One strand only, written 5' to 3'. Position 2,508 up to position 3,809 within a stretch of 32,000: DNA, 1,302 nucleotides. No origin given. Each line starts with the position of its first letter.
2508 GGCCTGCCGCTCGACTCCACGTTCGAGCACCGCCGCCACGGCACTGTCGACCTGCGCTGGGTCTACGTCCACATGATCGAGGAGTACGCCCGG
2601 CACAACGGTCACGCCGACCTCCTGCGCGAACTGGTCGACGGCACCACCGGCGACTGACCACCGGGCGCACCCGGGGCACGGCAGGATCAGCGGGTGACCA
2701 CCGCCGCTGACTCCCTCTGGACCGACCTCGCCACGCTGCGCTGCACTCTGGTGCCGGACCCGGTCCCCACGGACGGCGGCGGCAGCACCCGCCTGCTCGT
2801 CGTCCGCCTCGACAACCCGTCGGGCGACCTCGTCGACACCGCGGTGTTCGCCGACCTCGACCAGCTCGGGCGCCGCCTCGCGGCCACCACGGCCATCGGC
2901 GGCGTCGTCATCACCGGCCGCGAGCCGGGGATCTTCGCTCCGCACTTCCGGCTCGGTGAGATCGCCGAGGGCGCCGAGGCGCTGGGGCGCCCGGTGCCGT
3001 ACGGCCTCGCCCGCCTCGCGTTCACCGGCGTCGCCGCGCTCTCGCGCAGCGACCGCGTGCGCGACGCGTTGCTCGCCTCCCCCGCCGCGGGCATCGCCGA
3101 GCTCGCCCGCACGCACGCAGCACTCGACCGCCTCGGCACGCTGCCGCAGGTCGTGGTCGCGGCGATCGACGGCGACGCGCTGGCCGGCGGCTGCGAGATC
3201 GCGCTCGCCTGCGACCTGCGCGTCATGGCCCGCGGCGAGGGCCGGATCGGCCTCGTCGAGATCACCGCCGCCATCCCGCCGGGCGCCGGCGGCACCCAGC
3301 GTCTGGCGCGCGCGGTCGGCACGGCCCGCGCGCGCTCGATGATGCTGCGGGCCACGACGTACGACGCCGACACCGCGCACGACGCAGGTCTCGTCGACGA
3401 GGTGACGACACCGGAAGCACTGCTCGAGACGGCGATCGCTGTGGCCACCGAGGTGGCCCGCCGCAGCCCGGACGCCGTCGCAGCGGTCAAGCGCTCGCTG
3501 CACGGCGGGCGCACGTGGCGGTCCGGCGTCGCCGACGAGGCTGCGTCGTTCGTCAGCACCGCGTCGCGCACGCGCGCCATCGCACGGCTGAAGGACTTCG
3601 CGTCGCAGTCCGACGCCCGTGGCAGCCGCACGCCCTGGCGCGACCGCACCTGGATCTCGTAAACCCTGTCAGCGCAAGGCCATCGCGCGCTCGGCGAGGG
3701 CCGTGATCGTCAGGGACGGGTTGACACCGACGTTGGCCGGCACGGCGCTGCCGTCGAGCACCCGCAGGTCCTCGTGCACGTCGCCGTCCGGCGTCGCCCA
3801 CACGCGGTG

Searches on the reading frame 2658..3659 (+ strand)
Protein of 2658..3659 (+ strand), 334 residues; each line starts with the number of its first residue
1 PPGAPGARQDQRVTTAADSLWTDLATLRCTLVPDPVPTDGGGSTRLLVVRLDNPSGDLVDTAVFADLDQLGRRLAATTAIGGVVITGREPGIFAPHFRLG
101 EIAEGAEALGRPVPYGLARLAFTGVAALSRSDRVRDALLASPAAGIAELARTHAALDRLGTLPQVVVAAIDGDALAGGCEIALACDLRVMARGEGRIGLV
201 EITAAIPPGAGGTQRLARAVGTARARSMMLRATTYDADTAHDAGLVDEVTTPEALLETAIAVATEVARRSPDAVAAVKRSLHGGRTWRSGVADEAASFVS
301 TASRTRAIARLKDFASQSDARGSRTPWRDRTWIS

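Call 48: search_protein_families(library=pfam, proteins=[window:2658-3659:+], max_evalue=0.001)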
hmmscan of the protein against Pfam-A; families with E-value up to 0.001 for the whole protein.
window:2658-3659:+ (334 aa): 2 families
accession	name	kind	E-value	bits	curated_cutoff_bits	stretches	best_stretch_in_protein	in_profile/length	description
PF00378.25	ECH_1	-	5.6e-33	114.8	27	1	154-284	79-208/251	Enoyl-CoA hydratase/isomerase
PF16113.10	ECH_2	-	0.0002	21.4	27.2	1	155-278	79-203/335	Enoyl-CoA hydratase/isomerase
